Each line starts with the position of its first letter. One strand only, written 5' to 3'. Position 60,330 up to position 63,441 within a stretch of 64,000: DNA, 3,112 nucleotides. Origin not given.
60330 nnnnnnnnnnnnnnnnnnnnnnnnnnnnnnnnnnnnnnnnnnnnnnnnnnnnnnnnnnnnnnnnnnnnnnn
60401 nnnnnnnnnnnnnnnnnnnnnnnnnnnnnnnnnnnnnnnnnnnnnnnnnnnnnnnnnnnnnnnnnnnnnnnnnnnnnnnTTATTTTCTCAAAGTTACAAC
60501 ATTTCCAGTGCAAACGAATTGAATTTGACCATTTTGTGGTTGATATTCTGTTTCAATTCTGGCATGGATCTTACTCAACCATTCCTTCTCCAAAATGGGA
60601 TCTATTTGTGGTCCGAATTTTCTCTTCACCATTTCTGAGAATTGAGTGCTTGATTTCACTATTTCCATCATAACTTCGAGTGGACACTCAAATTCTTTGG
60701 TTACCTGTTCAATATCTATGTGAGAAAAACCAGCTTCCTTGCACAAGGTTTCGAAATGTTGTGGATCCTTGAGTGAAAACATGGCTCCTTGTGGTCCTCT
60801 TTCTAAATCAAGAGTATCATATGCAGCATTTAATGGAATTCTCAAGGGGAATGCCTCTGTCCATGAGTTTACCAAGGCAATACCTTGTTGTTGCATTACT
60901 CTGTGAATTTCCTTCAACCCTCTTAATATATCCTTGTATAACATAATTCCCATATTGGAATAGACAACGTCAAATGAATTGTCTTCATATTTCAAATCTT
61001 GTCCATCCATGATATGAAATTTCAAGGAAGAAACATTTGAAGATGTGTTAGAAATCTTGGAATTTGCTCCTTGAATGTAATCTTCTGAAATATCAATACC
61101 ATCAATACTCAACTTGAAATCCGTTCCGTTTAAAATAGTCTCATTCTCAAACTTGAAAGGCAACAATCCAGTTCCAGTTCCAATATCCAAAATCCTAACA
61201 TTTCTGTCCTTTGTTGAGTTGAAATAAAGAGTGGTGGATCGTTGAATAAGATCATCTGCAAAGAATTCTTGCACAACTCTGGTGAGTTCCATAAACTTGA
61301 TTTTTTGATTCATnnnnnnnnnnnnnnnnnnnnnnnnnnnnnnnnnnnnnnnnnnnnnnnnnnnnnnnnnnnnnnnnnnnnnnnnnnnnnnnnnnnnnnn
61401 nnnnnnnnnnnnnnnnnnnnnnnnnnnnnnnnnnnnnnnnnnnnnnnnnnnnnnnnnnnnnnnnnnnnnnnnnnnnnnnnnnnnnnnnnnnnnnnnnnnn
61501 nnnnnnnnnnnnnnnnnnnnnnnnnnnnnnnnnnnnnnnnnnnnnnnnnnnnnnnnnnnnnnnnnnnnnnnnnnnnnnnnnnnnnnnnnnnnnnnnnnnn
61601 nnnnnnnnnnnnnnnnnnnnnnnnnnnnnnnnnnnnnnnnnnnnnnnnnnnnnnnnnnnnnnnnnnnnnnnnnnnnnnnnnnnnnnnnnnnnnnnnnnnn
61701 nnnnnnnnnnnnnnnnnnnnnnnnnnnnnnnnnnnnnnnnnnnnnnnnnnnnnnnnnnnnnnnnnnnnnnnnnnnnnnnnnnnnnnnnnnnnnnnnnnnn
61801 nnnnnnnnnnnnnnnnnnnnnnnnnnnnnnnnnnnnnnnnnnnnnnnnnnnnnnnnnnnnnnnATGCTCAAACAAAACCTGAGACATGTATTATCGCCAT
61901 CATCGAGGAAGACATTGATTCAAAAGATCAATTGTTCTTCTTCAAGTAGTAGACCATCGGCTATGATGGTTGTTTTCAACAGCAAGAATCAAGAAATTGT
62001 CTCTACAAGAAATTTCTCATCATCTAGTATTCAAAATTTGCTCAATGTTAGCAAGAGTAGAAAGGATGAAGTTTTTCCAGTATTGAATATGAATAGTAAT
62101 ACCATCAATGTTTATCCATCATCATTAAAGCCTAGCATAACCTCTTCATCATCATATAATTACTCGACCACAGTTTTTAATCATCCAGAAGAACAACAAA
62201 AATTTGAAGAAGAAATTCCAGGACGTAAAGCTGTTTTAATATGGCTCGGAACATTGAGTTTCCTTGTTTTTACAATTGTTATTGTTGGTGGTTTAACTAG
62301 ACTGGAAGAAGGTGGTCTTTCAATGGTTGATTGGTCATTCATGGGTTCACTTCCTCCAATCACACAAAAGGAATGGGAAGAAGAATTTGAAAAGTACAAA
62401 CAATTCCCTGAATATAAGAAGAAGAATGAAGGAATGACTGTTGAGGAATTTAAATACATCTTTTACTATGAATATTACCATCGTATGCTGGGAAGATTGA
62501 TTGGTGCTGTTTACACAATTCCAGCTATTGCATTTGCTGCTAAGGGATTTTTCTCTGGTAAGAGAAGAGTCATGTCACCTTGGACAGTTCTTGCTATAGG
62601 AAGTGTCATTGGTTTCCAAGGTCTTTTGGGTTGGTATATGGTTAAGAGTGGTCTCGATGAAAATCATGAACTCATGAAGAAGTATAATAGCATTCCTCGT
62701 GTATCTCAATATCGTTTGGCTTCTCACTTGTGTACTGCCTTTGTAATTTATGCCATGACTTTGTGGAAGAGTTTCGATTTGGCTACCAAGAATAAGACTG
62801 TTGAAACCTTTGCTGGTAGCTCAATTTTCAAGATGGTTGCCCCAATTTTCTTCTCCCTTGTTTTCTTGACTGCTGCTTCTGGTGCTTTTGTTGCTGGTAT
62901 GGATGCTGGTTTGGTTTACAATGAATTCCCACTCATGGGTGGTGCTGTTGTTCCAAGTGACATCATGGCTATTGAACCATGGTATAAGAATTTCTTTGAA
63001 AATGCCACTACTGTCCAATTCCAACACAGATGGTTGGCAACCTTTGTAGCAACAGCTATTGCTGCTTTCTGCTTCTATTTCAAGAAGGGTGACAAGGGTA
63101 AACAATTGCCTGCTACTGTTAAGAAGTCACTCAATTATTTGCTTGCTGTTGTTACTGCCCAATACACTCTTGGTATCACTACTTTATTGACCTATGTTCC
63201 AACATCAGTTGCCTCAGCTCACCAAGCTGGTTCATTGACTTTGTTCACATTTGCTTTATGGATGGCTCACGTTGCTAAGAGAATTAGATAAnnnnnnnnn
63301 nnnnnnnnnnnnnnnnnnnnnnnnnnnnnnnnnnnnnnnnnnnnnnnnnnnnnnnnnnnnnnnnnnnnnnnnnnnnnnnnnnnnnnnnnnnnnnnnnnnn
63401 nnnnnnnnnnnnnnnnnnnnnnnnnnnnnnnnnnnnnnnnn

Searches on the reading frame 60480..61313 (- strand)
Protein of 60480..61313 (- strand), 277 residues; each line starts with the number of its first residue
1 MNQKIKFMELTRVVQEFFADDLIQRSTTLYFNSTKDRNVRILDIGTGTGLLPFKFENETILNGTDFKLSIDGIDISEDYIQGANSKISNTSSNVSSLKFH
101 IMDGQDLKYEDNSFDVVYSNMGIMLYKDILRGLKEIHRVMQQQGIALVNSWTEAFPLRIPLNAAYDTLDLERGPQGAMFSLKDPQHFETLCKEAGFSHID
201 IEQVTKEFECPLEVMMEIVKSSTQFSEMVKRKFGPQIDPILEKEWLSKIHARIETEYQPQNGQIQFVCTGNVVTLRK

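Call 4: search_protein_families(library=pfam, proteins=[window:60480-61313:-], max_evalue=1)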
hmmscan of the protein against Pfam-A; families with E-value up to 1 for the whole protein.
window:60480-61313:- (277 aa): 13 families
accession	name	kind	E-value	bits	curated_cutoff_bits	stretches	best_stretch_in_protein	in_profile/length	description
PF13847.12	Methyltransf_31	-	1.1e-16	61.3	27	1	36-152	2-113/145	Methyltransferase domain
PF08241.18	Methyltransf_11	-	9e-15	55.5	21.2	1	42-147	1-94/95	Methyltransferase domain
PF13649.12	Methyltransf_25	-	3.3e-14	53.8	27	1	41-144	1-97/97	Methyltransferase domain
PF01209.24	Ubie_methyltran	-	6.8e-14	52.2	20.1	1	35-150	45-153/233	ubiE/COQ5 methyltransferase family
PF13489.12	Methyltransf_23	-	3.5e-12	46.8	27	1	33-197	18-160/164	Methyltransferase domain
PF08242.18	Methyltransf_12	-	2.4e-08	35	30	1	42-145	1-97/98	Methyltransferase domain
PF13679.12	Methyltransf_32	-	0.0021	18.5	27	1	29-107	20-92/143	Methyltransferase domain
PF12847.13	Methyltransf_18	-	0.01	16.3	27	1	38-141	15-111/151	Methyltransferase domain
PF05175.20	MTS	-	0.019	15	23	1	18-120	11-105/170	Methyltransferase small domain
PF01170.24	UPF0020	-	0.022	14.9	22.3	1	66-121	75-129/197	RMKL-like, methyltransferase domain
PF06325.19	PrmA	-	0.066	13.1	22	1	35-145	159-255/296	Ribosomal protein L11 methyltransferase (PrmA)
PF05148.21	Methyltransf_8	-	0.11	12.8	27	1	103-149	112-157/219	Hypothetical methyltransferase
PF01135.25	PCMT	-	0.16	12.2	20.3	1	37-118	73-147/210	Protein-L-isoaspartate(D-aspartate) O-methyltransferase (PCMT)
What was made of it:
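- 58773..61863 (.): 3.09-kb segment present in N. gruberi between the AAA_33 gene and COX15. It holds A, B and a class-I SAM methyltransferase (60480-61313, minus strand). It is absent from N. fowleri and from the Naegleria-like contig L004. The Pfam assignment of the methyltransferase is in call 4.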

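Call 46: find_related_loci(query=window:60483-61313:-, collection=genome_contigs, flank=3000)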
Query window:60483-61313:- (277 aa) in genome_contigs; peptide patterns used: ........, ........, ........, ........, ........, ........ (x = any residue, [..] = any of these).
59 stretches matched a pattern, but none encodes a relative of the query by tblastn (E <= 1e-3).

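Call 47: search_solved_structures(query=window:60483-61313:-, max_evalue=0.001)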
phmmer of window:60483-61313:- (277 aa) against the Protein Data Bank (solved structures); distinct sequences matched with E-value up to 0.001: 20.
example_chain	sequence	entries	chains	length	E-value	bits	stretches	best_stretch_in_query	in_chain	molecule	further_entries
5wp5_A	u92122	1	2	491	1.5e-09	41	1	39-221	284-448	Phosphomethylethanolamine N-methyltransferase 2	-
5wp4_A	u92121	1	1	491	2.5e-08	37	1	40-221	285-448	Phosphoethanolamine N-methyltransferase 1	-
6uak_A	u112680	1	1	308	1.3e-07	34.7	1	34-146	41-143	SAM dependent methyltransferase LahSB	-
5fcd_A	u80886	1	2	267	1.8e-07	34.2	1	68-152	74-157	MccD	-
4krh_A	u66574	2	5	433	3.6e-07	33.3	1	40-250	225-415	Phosphoethanolamine N-methyltransferase 2 | Phospholethanolamine N-methyltransferase 2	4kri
3bus_A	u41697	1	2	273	1.4e-06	31.3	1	39-195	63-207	Methyltransferase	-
5gm1_A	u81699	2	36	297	1.5e-06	31.2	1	38-191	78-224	O-methylransferase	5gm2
7v6h_A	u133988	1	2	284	3e-06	30.2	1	68-212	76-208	Cyclopropane fatty-acyl-phospholipid synthase-like methyltransferase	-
6kjg_A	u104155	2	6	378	5.5e-06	29.4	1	34-202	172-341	Dual-functional monooxygenase/methyltransferase psoF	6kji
4pne_A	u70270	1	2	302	7e-06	29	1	33-205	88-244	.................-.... protein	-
8zc8_A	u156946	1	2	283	1.1e-05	28.4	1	39-235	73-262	MitM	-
21zq_A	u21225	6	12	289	1.1e-05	28.4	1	39-235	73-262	MitM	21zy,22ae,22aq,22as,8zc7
6uv6_A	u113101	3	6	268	1.2e-05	28.2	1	37-159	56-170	D-glucose O-methyltransferase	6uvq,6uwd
1ve3_A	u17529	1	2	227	2e-05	27.5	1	39-146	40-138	hypothetical protein PH0226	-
5w7m_A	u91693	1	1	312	3e-05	27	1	14-220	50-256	Glandicoline B O-methyltransferase roqN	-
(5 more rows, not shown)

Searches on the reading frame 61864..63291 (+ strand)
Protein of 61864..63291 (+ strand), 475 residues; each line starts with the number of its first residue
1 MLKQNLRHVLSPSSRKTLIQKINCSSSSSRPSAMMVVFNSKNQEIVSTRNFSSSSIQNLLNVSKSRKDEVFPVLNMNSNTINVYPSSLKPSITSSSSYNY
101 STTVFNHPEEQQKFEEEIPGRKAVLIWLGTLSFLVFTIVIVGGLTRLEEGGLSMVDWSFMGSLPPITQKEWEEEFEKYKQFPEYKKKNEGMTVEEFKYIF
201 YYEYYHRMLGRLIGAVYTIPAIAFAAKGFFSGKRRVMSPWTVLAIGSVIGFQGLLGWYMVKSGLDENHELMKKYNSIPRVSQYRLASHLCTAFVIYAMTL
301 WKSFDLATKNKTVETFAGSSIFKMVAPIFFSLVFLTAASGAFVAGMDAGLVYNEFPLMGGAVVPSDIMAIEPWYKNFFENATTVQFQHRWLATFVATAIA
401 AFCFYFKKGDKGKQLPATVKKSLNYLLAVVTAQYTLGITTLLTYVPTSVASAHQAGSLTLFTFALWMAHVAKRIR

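Call 4: search_protein_families(library=pfam, proteins=[window:61864-63291:+], max_evalue=1)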
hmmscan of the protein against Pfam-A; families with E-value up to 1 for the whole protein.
window:61864-63291:+ (475 aa): 2 families
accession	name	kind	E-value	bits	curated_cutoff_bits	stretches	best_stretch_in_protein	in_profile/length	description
PF02628.20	COX15-CtaA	-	2.7e-100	336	29.9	1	126-464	2-321/322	Cytochrome oxidase assembly protein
PF23112.1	PUB62-63_C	-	0.14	12.2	27.1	1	239-277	20-57/59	U-box protein 62/63 C-terminal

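Call 12: find_encoding_contigs(protein=window:61864-63291:+, flank=10000, max_places=4)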
Protein window:61864-63291:+ (475 aa): no gene with exactly this product is on record in the collection.

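Call 34: find_homologous_proteins(query=window:61864-63291:+, max_evalue=1e-60)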
Query window:61864-63291:+ (475 aa): 6111 proteins with E <= 1e-60 among 8000 candidates; the best 120 are listed.
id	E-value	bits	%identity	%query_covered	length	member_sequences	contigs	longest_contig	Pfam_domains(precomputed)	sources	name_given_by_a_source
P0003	3.7e-266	901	100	84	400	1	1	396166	PF02628.21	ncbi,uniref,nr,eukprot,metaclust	ncbi:predicted protein [Naegleria gruberi]|uniref:Predicted protein n=1 Tax=Naegleria gruberi TaxID=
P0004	1.3e-215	734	72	97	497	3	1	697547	PF02628.21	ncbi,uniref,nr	ncbi:hypothetical protein FDP41_005404 [Naegleria fowleri]|uniref:Cytochrome oxidase assembly protei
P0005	7.0e-208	709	71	95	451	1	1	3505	PF02628.21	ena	-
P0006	1.8e-181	622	74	75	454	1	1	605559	PF02628.21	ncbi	ncbi:hypothetical protein ABK040_007308 [Willaertia magna]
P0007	3.0e-140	486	58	77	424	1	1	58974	PF02628.21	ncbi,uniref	ncbi:Cox15 [Acrasis kona]|uniref:Cox15 n=1 Tax=Acrasis kona TaxID=1008807 RepID=A0AAW2Z6Z2_9EUKA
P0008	8.5e-139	481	60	75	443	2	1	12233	PF02628.21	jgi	jgi:cytochrome c oxidase assembly protein subunit 15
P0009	1.7e-138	480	52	88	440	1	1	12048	PF02628.21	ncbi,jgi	jgi:cytochrome c oxidase assembly protein subunit 15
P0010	2.9e-137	476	55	85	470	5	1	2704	PF02628.21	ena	-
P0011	2.0e-135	470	58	78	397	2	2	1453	PF02628.21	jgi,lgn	jgi:cytochrome c oxidase assembly protein subunit 15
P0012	5.0e-132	459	58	79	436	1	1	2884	PF02628.21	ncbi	-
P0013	1.7e-124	434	58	74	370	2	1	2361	PF02628.21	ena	-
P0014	4.7e-119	416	52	81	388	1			PF02628.21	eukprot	eukprot:gene7247-11565_t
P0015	7.7e-117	409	55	72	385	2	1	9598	PF02628.21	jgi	jgi:heme a synthase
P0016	7.0e-104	366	45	89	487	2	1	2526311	PF02628.21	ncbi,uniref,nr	ncbi:cytochrome c oxidase assembly protein [Capsaspora owczarzaki ATCC 30864]|uniref:Cytochrome c ox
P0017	1.0e-101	359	48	75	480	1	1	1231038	PF02628.21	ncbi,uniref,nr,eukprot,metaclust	ncbi:hypothetical protein SAMD00019534_052210 [Acytostelium subglobosum LB1]|uniref:hypothetical pro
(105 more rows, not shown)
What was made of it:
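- On Taxonomically restricted (orphan) gene: The control showing sister taxa present in the database is call 34.
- Control: the same database returns COX15 from N. fowleri, Willaertia magna and Acrasis kona (call 34).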

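Call 35: find_encoding_contigs(protein=P0004, flank=10000, max_places=3)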
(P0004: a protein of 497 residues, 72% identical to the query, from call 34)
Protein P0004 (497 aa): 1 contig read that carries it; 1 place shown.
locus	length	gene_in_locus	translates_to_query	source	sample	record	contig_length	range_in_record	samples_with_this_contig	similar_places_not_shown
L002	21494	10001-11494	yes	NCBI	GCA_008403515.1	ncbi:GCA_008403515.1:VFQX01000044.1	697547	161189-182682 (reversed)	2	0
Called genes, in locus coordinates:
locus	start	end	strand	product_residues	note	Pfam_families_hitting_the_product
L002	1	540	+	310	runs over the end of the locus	PF00106:adh_short, PF13561:adh_short_C2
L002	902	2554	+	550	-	PF13475:DUF4116 (weak), PF03785:Peptidase_C25_C (faint), PF13475:DUF4116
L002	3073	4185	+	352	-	PF10274:ParcG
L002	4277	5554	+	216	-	PF00009:GTP_EFTU (faint), PF00071:Ras, PF08477:Roc, PF00071:Ras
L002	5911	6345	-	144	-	-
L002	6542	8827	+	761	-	PF08477:Roc (faint), PF00071:Ras, PF09070:PFU (faint)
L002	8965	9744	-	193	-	PF13671:AAA_33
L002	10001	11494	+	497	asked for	PF02628:COX15-CtaA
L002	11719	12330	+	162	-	PF00583:Acetyltransf_1, PF13673:Acetyltransf_10 (weak), PF13508:Acetyltransf_7, PF08445:FR47 (weak)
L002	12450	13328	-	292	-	PF13489:Methyltransf_23 (weak), PF08241:Methyltransf_11, PF08242:Methyltransf_12, PF13649:Methyltransf_25, PF13847:Methyltransf_31, PF12589:WBS_methylT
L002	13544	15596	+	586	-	PF00076:RRM_1 (faint), PF13893:RRM_5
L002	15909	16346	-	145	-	-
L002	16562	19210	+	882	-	-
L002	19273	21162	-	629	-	PF13673:Acetyltransf_10, PF00583:Acetyltransf_1, PF13302:Acetyltransf_3, PF13420:Acetyltransf_4 (weak), PF13508:Acetyltransf_7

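Call 36: find_encoding_contigs(protein=P0006, flank=10000, max_places=3)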
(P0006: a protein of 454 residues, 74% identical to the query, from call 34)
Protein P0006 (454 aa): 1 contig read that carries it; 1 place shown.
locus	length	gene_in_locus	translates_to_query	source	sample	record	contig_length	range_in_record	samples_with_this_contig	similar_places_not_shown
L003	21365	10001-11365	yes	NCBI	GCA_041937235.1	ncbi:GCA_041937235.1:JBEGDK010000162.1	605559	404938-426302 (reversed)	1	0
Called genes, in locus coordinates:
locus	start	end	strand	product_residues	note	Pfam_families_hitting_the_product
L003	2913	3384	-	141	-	-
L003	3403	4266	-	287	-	-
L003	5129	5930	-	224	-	-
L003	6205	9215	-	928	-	-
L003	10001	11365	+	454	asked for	PF02628:COX15-CtaA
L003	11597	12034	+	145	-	-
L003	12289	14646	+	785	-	PF00270:DEAD, PF00271:Helicase_C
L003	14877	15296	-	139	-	-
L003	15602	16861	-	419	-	-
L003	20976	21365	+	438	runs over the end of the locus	PF07289:BBL5, PF11605:Vps36_ESCRT-II (faint)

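Call 37: find_encoding_contigs(protein=P0005, flank=10000, max_places=3)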
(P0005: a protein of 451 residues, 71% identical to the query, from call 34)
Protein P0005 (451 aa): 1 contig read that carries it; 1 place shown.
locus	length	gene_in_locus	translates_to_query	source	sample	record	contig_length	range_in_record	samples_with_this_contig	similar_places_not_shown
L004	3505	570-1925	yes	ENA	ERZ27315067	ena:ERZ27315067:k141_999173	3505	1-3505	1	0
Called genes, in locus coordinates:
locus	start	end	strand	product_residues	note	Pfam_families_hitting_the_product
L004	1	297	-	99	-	?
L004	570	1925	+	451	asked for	PF02628:COX15-CtaA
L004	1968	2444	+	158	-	PF00583:Acetyltransf_1, PF13673:Acetyltransf_10, PF13508:Acetyltransf_7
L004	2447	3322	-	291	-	PF08241:Methyltransf_11, PF08242:Methyltransf_12, PF13649:Methyltransf_25, PF13847:Methyltransf_31 (weak), PF12589:WBS_methylT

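Call 61: find_encoding_contigs(protein=P0008, flank=10000, max_places=2)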
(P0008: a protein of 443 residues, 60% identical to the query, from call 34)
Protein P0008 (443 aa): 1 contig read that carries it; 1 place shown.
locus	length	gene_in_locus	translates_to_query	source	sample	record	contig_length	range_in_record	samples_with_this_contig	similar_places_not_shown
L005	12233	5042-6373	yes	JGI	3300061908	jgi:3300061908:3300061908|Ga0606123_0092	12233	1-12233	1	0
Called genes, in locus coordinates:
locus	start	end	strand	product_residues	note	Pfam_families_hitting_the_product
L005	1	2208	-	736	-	?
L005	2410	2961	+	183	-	PF00385:Chromo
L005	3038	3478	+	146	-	-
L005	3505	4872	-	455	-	PF24804:DUF7705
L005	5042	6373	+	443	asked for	PF02628:COX15-CtaA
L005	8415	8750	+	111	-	-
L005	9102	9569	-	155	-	PF00071:Ras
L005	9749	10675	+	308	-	PF01494:FAD_binding_3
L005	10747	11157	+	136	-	-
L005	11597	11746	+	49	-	PF00022:Actin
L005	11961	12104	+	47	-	PF00022:Actin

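Call 62: find_encoding_contigs(protein=P0007, flank=10000, max_places=2)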
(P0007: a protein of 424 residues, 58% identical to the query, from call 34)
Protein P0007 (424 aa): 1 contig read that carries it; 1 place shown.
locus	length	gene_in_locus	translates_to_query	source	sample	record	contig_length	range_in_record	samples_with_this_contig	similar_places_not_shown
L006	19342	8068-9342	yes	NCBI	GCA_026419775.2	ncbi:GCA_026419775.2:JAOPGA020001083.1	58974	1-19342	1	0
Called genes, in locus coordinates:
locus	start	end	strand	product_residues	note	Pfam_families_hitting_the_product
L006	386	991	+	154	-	PF00071:Ras (weak), PF08477:Roc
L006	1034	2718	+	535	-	PF00071:Ras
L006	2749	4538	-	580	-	PF00082:Peptidase_S8, PF25024:EGF_TEN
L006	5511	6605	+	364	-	PF00724:Oxidored_FMN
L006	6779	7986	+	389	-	-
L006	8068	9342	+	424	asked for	PF02628:COX15-CtaA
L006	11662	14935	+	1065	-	PF25390:WD40_RLD, PF13540:RCC1_2 (weak), PF25384:Alsin_RLD (faint), PF00415:RCC1, PF25390:WD40_RLD, PF13540:RCC1_2 (weak), PF00069:Pkinase, PF07714:PK_Tyr_Ser-Thr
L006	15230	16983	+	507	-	PF00067:p450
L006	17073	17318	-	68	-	PF01679:Pmp3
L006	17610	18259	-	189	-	PF02042:RWP-RK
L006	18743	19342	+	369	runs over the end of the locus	PF22612:GH113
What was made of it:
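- The outgroups (Willaertia, Acrasis, a JGI heterolobosean contig) lack the AAA_33-COX15 adjacency altogether (calls 36, 61, 62), so deletion from an ancestor is not excluded.
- Tried and rejected: Outgroup loci (Willaertia, Acrasis, a JGI contig) lack the AAA_33-COX15 adjacency, so they cannot polarise the insertion (calls 36, 61, 62).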
